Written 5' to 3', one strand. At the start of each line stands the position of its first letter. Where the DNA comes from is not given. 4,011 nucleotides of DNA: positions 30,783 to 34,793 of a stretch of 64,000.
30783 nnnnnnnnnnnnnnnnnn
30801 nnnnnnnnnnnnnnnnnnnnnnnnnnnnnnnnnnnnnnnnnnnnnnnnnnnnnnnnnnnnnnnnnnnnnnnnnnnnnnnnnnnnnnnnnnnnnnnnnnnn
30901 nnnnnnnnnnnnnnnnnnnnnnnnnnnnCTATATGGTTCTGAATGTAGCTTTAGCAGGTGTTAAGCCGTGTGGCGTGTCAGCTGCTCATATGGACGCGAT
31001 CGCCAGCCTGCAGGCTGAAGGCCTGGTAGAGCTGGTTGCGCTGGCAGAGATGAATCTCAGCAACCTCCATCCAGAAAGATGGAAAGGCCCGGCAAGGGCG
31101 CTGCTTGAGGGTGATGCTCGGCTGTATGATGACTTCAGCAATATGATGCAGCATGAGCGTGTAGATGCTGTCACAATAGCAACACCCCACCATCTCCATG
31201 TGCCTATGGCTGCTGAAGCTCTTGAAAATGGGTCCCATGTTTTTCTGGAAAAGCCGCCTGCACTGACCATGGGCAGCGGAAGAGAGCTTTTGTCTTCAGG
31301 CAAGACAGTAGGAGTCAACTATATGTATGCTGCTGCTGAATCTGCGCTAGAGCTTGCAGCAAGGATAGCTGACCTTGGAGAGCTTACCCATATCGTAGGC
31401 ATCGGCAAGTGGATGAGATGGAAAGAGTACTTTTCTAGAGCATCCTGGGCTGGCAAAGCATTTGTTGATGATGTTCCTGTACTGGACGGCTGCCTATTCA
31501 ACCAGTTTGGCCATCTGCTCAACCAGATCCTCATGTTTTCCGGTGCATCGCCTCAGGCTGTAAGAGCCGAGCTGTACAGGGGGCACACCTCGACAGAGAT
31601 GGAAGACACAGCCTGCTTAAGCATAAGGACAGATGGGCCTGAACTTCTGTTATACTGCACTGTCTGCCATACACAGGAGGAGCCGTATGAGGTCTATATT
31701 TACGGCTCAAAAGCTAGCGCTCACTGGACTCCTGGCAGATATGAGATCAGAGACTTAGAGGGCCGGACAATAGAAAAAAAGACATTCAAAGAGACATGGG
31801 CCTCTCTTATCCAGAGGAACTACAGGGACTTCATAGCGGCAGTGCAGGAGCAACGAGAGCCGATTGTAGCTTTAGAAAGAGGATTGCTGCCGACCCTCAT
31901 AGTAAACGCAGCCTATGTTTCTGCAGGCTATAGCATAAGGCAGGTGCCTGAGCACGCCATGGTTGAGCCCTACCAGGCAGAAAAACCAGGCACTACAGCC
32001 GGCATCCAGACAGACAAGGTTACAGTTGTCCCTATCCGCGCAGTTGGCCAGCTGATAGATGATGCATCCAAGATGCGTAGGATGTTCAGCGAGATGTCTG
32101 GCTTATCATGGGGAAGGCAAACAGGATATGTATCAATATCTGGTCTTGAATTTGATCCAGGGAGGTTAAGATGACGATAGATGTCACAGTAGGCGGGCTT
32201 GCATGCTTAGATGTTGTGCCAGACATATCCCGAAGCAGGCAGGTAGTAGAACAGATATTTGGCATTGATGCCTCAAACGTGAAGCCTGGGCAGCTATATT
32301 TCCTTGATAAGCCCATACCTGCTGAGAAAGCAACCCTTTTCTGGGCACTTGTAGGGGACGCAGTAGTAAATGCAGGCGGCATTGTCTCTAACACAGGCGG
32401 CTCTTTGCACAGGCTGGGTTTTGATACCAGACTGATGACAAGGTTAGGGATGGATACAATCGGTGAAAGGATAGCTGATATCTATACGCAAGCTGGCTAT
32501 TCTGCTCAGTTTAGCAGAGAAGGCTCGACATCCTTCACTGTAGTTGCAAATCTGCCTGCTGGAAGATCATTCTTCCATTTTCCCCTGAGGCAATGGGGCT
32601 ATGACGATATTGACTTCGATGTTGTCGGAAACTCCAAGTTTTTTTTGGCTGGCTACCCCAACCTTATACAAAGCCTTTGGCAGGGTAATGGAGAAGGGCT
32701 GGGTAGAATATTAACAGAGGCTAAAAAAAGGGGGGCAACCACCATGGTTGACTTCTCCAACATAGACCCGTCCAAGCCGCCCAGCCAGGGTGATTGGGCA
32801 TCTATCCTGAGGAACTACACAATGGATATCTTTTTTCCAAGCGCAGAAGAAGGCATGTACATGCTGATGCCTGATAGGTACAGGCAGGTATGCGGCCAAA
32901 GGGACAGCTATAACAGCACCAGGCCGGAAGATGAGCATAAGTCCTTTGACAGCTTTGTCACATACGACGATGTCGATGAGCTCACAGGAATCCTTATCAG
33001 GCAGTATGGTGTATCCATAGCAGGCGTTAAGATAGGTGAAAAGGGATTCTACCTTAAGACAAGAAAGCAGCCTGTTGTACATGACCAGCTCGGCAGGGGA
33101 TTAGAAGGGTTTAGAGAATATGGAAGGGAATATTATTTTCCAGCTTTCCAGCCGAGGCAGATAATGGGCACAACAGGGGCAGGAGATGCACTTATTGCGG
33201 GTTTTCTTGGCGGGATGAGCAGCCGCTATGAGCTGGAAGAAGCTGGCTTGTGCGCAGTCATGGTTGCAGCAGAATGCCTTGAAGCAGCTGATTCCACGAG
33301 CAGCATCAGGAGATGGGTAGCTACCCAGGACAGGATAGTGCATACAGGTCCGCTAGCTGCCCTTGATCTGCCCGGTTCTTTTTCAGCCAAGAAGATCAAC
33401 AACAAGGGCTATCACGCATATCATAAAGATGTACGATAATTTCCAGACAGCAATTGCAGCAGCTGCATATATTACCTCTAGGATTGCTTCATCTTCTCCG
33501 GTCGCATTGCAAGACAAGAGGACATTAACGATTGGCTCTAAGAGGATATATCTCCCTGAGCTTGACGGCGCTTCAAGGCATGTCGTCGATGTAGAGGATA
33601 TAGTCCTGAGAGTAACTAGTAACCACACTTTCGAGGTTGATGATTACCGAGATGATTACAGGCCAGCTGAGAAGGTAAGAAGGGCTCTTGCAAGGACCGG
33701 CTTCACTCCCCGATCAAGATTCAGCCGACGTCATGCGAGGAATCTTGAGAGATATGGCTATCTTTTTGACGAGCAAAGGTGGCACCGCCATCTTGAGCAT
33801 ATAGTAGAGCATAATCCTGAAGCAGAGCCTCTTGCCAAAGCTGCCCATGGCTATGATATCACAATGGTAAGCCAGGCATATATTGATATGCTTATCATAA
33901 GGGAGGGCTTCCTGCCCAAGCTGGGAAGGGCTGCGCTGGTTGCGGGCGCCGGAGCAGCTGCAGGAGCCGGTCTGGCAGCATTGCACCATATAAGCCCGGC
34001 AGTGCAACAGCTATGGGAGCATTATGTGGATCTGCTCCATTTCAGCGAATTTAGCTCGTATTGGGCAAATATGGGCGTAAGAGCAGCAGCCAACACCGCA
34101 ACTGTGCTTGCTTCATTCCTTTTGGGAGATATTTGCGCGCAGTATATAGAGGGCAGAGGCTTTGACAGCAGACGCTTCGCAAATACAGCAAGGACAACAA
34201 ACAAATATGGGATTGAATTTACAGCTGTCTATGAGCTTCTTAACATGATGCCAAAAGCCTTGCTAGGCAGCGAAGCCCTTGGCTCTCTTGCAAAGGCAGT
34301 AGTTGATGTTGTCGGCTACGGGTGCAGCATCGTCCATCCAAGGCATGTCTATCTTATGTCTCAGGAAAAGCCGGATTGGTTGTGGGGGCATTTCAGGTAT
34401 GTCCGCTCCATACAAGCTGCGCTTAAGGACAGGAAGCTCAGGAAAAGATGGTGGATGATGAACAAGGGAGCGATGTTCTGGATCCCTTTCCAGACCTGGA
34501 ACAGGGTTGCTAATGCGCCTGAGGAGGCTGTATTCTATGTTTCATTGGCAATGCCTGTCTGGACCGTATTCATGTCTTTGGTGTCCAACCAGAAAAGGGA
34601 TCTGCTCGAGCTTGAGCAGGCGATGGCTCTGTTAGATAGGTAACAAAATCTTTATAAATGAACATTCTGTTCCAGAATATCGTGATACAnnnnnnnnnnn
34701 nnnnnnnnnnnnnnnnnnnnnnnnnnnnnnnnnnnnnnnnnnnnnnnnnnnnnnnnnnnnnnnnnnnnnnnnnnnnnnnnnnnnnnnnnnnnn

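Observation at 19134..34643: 15-kb sugar-catabolism gene cluster of bacterial flavour inserted between hom and asd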

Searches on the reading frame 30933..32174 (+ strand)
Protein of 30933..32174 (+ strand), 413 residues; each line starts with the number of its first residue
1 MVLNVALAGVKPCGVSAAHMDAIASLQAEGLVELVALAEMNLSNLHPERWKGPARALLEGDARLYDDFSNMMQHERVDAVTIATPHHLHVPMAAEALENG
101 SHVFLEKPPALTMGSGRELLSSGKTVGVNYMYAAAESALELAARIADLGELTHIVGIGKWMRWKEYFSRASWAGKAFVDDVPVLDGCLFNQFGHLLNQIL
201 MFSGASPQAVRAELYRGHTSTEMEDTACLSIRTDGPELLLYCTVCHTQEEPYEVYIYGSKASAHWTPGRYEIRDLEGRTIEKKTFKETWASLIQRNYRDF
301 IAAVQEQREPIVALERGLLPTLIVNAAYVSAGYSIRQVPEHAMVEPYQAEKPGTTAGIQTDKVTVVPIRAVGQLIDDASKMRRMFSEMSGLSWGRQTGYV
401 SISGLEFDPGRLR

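Call 4: search_protein_families(library=pfam, proteins=[window:30933-32174:+], max_evalue=0.01)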
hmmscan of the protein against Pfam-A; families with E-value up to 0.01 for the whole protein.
window:30933-32174:+ (413 aa): 3 families
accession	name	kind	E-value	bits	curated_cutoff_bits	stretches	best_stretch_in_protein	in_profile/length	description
PF01408.29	GFO_IDH_MocA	-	9.5e-15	55.8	24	1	61-131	47-117/120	Oxidoreductase family, NAD-binding Rossmann fold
PF22725.1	GFO_IDH_MocA_C3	-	1.3e-08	35.3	27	1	148-263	13-123/124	GFO/IDH/MocA C-terminal domain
PF02894.22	GFO_IDH_MocA_C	-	4.3e-06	27.1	22.9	1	186-331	41-210/218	Oxidoreductase family, C-terminal alpha/beta domain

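Call 6: search_protein_families(library=ncbifam, proteins=[window:30933-32174:+], max_evalue=0.01)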
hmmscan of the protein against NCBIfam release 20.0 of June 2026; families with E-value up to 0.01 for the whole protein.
window:30933-32174:+ (413 aa): 8 families
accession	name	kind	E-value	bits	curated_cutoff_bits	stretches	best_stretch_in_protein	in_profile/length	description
TIGR04380.1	myo_inos_iolG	equivalog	4.4e-13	48.8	355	1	62-126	50-114/330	inositol 2-dehydrogenase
NF040723.1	UDP-GlcNAcDh_Arch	equivalog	3.8e-11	43.1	450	1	19-136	15-120/302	UDP-N-acetylglucosamine 3-dehydrogenase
NF052479.1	LevoglcsnDh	equivalog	6.6e-10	38.2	650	1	64-155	61-155/386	levoglucosan dehydrogenase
NF058561.1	BT_2158_fam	equivalog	1.8e-09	36.7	750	1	40-126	57-146/487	glycoside 3-dehydrogenase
NF008607.0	PRK11579.1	subfamily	1.3e-07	30.9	330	1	68-128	56-116/346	oxidoreductase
NF041392.1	XylDh_Gfo6_Halo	equivalog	1.5e-06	27.3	350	1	65-133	71-139/350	D-xylose 1-dehydrogenase Gfo6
NF052679.1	InsChiInosDhIolG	equivalog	4.4e-05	22.7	540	1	61-122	51-112/343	bifunctional inositol 2-dehydrogenase/D-chiro-inositol 1-dehydrogenase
NF007574.0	PRK10206.1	equivalog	0.00023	20.4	352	1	66-214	55-197/345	oxidoreductase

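Call 50: search_protein_families(library=pfam, proteins=[L077:7447-8832:+, L064:8734-9687:+, L015:15288-18392:+, L050:4302-6026:+, L078:8471-9967:+, L039:5707-6696:+, L067:7340-8335:+, L016:9595-10104:+, L066:2480-3787:+, L019:11303-12532:+], max_evalue=0.001)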
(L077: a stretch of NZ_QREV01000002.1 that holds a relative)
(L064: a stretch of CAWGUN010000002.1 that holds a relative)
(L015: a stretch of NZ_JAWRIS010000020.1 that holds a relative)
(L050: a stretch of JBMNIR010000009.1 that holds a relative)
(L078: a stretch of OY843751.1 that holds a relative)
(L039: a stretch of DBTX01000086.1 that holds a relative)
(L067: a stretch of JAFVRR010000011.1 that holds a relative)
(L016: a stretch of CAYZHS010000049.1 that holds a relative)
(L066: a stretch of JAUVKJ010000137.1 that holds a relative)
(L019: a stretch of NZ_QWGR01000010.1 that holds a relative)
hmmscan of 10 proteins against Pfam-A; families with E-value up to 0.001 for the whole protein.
L077:7447-8832:+ (461 aa): 5 families
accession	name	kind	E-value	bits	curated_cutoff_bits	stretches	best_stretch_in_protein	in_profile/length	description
PF01408.29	GFO_IDH_MocA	-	4.2e-21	76.3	24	1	40-177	2-119/120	Oxidoreductase family, NAD-binding Rossmann fold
PF19051.5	GFO_IDH_MocA_C2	-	5.6e-21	75.6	23.3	2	200-288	22-114/254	Oxidoreductase family, C-terminal alpha/beta domain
PF22725.1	GFO_IDH_MocA_C3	-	4.4e-12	46.5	27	1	249-342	32-122/124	GFO/IDH/MocA C-terminal domain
PF02894.22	GFO_IDH_MocA_C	-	1.2e-11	45.3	22.9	1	263-417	44-201/218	Oxidoreductase family, C-terminal alpha/beta domain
PF10518.14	TAT_signal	-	0.00073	19.8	22.7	0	2-16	3-17/21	TAT (twin-arginine translocation) pathway signal sequence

L064:8734-9687:+ (317 aa): 1 family
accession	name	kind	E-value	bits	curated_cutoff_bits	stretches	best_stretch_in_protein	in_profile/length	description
PF01261.30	AP_endonuc_2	-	6.2e-19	69.1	31.1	1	58-279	4-233/249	Xylose isomerase-like TIM barrel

L015:15288-18392:+ (1034 aa): 4 families
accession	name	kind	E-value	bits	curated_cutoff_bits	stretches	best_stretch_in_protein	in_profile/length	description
PF07715.20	Plug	-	3.6e-18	66.5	23.9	1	120-226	2-107/107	TonB-dependent Receptor Plug Domain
PF13715.12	CarbopepD_reg_2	-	2.7e-16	59.8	32.2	1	31-112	1-88/88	CarboxypepD_reg-like domain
PF13620.12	CarboxypepD_reg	-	2.6e-07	31.3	32.3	1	31-91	2-72/82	Carboxypeptidase regulatory-like domain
PF25020.1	TTR_TEN1-4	-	0.00055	20.3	27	0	30-90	8-71/86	Teneurin TTR-like domain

L050:4302-6026:+ (574 aa): 2 families
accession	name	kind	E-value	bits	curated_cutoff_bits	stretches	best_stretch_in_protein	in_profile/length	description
PF07980.17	SusD_RagB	-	5.1e-44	151.5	23.1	1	279-570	7-297/297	SusD family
PF14322.12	SusD-like_3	-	1.1e-06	29.5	27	1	95-207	84-191/191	Starch-binding associating with outer membrane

L078:8471-9967:+ (498 aa): 4 families
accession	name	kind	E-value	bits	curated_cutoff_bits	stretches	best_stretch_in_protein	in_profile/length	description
PF00884.28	Sulfatase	-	9e-50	170.1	25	1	41-365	1-300/301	Sulfatase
PF01663.27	Phosphodiest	-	1.2e-13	51.8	23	1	44-309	2-220/342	Type I phosphodiesterase / nucleotide pyrophosphatase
PF16347.10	SGSH_C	-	1.6e-11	45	29.3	1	313-387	1-74/154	N-sulphoglucosamine sulphohydrolase, C-terminal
PF02995.22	DUF229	-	3.3e-06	26.5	25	1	278-324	311-357/496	Protein of unknown function (DUF229)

L039:5707-6696:+ (329 aa): 1 family
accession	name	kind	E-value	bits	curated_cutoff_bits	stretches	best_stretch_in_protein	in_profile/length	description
PF01408.29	GFO_IDH_MocA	-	1e-06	29.9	24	1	37-132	19-111/120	Oxidoreductase family, NAD-binding Rossmann fold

L067:7340-8335:+ (331 aa): 2 families
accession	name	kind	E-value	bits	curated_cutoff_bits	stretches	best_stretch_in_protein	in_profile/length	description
PF02826.25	2-Hacid_dh_C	-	1.6e-50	171.4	25.1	1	117-291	2-178/178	D-isomer specific 2-hydroxyacid dehydrogenase, NAD binding domain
PF00389.36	2-Hacid_dh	-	6.6e-07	29.5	24.6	1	24-322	17-133/134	D-isomer specific 2-hydroxyacid dehydrogenase, catalytic domain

L016:9595-10104:+ (169 aa): 1 family
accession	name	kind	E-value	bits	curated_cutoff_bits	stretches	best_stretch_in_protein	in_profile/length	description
PF07681.17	DoxX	-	6.6e-05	23.9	23.6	1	19-109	2-80/85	DoxX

L066:2480-3787:+ (435 aa): 2 families
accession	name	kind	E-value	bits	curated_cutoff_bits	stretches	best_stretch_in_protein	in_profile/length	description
PF01120.23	Alpha_L_fucos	-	5.7e-103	345.4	25.2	1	14-349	5-345/345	Alpha-L-fucosidase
PF14871.12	GHL6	-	7.6e-05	23.4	35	1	89-167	1-74/132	Hypothetical glycosyl hydrolase 6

L019:11303-12532:+ (409 aa): 1 family
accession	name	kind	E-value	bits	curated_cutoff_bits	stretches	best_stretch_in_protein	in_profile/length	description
PF01566.24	Nramp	-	2.7e-61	208.1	29.8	1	33-377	4-356/357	Natural resistance-associated macrophage protein-like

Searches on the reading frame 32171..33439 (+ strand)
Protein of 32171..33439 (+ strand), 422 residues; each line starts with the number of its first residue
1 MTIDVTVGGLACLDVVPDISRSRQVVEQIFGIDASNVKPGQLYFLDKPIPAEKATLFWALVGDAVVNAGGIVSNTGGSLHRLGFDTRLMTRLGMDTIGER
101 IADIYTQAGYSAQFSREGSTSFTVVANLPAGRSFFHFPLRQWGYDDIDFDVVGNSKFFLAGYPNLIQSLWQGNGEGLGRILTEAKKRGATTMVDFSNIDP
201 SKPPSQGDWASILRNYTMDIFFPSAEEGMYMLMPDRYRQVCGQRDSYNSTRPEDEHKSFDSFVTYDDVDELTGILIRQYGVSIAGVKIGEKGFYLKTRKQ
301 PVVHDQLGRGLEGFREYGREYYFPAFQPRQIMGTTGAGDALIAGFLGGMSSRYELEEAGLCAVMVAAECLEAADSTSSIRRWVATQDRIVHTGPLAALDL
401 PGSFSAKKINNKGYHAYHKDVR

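Call 4: search_protein_families(library=pfam, proteins=[window:32171-33439:+], max_evalue=0.01)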
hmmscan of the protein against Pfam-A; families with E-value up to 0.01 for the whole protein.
window:32171-33439:+ (422 aa): 1 family
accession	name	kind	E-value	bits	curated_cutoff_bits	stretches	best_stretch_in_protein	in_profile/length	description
PF00294.29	PfkB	-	1.6e-13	51.1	25.8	1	318-378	238-298/302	pfkB family carbohydrate kinase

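Call 6: search_protein_families(library=ncbifam, proteins=[window:32171-33439:+], max_evalue=0.01)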
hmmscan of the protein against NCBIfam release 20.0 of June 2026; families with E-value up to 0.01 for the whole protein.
window:32171-33439:+ (422 aa): 9 families
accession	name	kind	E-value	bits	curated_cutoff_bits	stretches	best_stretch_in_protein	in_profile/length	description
NF007321.0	PRK09813.1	equivalog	2.6e-07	30.4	247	1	318-371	203-256/261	fructoselysine 6-kinase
TIGR04382.1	myo_inos_iolC_N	equivalog_domain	4.1e-06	26.3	300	1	276-374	215-294/309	5-dehydro-2-deoxygluconokinase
NF006957.1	PRK09434.1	equivalog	7.1e-06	25.7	450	0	328-367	239-279/302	fructokinase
NF041164.1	NucKinThplmales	equivalog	2.7e-05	23.5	450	1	318-371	220-273/295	nucleoside kinase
TIGR03828.1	pfkB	equivalog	8.9e-05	21.7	292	1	327-374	239-286/305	1-phosphofructokinase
TIGR02152.1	D_ribokin_bact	equivalog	0.00013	21.4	299.65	0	66-122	32-88/298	ribokinase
TIGR03168.1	1-PFK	subfamily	0.00013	21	216.4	1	326-371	238-283/305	hexose kinase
NF041134.1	R1P_kin_Thcocales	equivalog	0.0035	16.8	500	0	330-369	223-262/291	ADP-dependent ribose-1-phosphate kinase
NF053626.1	RibKinHalex1628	equivalog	0.0094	15.5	330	0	321-367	223-268/293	ATP-dependent ribose-1-phosphate kinase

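Call 22: search_solved_structures(query=window:32171-33439:+, max_evalue=0.01)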
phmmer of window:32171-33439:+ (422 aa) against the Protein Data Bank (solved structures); distinct sequences matched with E-value up to 0.01: 11.
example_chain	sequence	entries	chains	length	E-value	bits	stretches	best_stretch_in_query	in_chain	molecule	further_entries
4e3a_A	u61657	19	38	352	4e-09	39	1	318-367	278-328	sugar kinase protein | Probable sugar kinase protein | sugar kinase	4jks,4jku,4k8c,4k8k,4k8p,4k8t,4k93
7fca_D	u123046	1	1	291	4.8e-06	28.8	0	67-143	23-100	Fructokinase, PfkB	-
3ubo_A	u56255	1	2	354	5.5e-06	28.7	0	48-231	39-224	adenosine kinase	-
7cf8_A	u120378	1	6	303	7.5e-06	28.2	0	67-143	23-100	Fructokinase, PfkB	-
7fca_A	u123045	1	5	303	7.6e-06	28.2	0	67-142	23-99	Fructokinase, PfkB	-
2c49_A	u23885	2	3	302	7.1e-05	25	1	320-388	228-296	SUGAR KINASE MJ0406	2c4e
2nwh_A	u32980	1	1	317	7.7e-05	24.9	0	65-111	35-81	carbohydrate kinase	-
3h49_A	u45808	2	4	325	0.00024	23.2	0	66-226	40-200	Ribokinase | Uncharacterized sugar kinase ydjH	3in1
3hj6_A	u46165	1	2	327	0.00089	21.4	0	68-158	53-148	Fructokinase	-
1tyy_A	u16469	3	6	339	0.0039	19.3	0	319-358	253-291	putative sugar kinase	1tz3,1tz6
2qhp_A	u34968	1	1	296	0.0043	19.1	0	67-126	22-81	Fructokinase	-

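Call 50: search_protein_families(library=pfam, proteins=[L077:7447-8832:+, L064:8734-9687:+, L015:15288-18392:+, L050:4302-6026:+, L078:8471-9967:+, L039:5707-6696:+, L067:7340-8335:+, L016:9595-10104:+, L066:2480-3787:+, L019:11303-12532:+], max_evalue=0.001)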
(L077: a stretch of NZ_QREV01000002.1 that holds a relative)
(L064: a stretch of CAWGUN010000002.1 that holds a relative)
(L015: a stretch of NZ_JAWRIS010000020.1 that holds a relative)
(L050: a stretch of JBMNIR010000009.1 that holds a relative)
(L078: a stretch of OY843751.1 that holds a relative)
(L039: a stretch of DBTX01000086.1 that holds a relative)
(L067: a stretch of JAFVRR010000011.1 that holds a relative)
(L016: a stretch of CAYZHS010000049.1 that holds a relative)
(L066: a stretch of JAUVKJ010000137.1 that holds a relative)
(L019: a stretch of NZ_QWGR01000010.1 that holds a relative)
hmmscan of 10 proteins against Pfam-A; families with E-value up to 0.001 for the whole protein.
L077:7447-8832:+ (461 aa): 5 families
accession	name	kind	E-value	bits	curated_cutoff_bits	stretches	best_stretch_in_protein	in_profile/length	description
PF01408.29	GFO_IDH_MocA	-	4.2e-21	76.3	24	1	40-177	2-119/120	Oxidoreductase family, NAD-binding Rossmann fold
PF19051.5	GFO_IDH_MocA_C2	-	5.6e-21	75.6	23.3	2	200-288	22-114/254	Oxidoreductase family, C-terminal alpha/beta domain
PF22725.1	GFO_IDH_MocA_C3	-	4.4e-12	46.5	27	1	249-342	32-122/124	GFO/IDH/MocA C-terminal domain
PF02894.22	GFO_IDH_MocA_C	-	1.2e-11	45.3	22.9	1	263-417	44-201/218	Oxidoreductase family, C-terminal alpha/beta domain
PF10518.14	TAT_signal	-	0.00073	19.8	22.7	0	2-16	3-17/21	TAT (twin-arginine translocation) pathway signal sequence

L064:8734-9687:+ (317 aa): 1 family
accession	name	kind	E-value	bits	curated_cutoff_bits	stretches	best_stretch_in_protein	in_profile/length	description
PF01261.30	AP_endonuc_2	-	6.2e-19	69.1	31.1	1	58-279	4-233/249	Xylose isomerase-like TIM barrel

L015:15288-18392:+ (1034 aa): 4 families
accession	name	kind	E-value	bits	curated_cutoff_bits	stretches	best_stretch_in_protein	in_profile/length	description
PF07715.20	Plug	-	3.6e-18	66.5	23.9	1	120-226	2-107/107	TonB-dependent Receptor Plug Domain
PF13715.12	CarbopepD_reg_2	-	2.7e-16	59.8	32.2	1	31-112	1-88/88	CarboxypepD_reg-like domain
PF13620.12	CarboxypepD_reg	-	2.6e-07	31.3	32.3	1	31-91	2-72/82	Carboxypeptidase regulatory-like domain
PF25020.1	TTR_TEN1-4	-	0.00055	20.3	27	0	30-90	8-71/86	Teneurin TTR-like domain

L050:4302-6026:+ (574 aa): 2 families
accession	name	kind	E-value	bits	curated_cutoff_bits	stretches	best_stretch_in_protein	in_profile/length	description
PF07980.17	SusD_RagB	-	5.1e-44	151.5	23.1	1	279-570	7-297/297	SusD family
PF14322.12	SusD-like_3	-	1.1e-06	29.5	27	1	95-207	84-191/191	Starch-binding associating with outer membrane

L078:8471-9967:+ (498 aa): 4 families
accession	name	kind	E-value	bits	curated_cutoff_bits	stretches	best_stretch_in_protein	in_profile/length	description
PF00884.28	Sulfatase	-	9e-50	170.1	25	1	41-365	1-300/301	Sulfatase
PF01663.27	Phosphodiest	-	1.2e-13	51.8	23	1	44-309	2-220/342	Type I phosphodiesterase / nucleotide pyrophosphatase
PF16347.10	SGSH_C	-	1.6e-11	45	29.3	1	313-387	1-74/154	N-sulphoglucosamine sulphohydrolase, C-terminal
PF02995.22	DUF229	-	3.3e-06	26.5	25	1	278-324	311-357/496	Protein of unknown function (DUF229)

L039:5707-6696:+ (329 aa): 1 family
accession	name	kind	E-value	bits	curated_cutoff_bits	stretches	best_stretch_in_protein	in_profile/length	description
PF01408.29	GFO_IDH_MocA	-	1e-06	29.9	24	1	37-132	19-111/120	Oxidoreductase family, NAD-binding Rossmann fold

L067:7340-8335:+ (331 aa): 2 families
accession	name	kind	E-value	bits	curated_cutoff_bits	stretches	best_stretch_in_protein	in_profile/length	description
PF02826.25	2-Hacid_dh_C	-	1.6e-50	171.4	25.1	1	117-291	2-178/178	D-isomer specific 2-hydroxyacid dehydrogenase, NAD binding domain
PF00389.36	2-Hacid_dh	-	6.6e-07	29.5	24.6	1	24-322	17-133/134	D-isomer specific 2-hydroxyacid dehydrogenase, catalytic domain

L016:9595-10104:+ (169 aa): 1 family
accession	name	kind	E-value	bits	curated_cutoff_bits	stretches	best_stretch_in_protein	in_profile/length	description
PF07681.17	DoxX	-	6.6e-05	23.9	23.6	1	19-109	2-80/85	DoxX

L066:2480-3787:+ (435 aa): 2 families
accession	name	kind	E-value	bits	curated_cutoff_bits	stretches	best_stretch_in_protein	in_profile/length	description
PF01120.23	Alpha_L_fucos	-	5.7e-103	345.4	25.2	1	14-349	5-345/345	Alpha-L-fucosidase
PF14871.12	GHL6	-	7.6e-05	23.4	35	1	89-167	1-74/132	Hypothetical glycosyl hydrolase 6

L019:11303-12532:+ (409 aa): 1 family
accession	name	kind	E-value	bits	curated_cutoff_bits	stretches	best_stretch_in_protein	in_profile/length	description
PF01566.24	Nramp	-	2.7e-61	208.1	29.8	1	33-377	4-356/357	Natural resistance-associated macrophage protein-like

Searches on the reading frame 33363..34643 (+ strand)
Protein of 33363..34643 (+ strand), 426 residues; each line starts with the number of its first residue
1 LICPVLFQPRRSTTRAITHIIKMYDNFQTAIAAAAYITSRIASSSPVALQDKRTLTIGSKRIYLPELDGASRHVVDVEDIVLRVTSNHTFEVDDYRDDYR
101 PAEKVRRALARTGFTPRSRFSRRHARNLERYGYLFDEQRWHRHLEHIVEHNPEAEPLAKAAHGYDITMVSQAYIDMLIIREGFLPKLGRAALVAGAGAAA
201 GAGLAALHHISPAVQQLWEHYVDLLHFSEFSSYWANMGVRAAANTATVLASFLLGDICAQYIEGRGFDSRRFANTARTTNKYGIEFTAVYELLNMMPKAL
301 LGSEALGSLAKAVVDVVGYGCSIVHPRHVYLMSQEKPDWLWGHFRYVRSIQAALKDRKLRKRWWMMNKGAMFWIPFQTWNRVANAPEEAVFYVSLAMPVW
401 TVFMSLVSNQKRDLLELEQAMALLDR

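Call 4: search_protein_families(library=pfam, proteins=[window:33363-34643:+], max_evalue=0.01)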
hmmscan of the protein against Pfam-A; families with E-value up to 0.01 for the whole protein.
window:33363-34643:+ (426 aa): 0 families

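Call 6: search_protein_families(library=ncbifam, proteins=[window:33363-34643:+], max_evalue=0.01)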
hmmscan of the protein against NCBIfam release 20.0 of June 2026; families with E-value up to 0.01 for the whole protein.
window:33363-34643:+ (426 aa): 0 families

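Call 45: search_protein_families(library=pfam, proteins=[window:33429-34643:+], max_evalue=1)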
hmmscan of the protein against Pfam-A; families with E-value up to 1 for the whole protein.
window:33429-34643:+ (404 aa): 2 families
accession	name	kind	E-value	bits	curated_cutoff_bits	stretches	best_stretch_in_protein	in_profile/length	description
PF05523.17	FdtA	-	0.054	13.7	23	0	328-371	65-108/131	WxcM-like, C-terminal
PF04117.17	Mpv17_PMP22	-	0.06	13.8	27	1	336-383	14-62/62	Mpv17 / PMP22 family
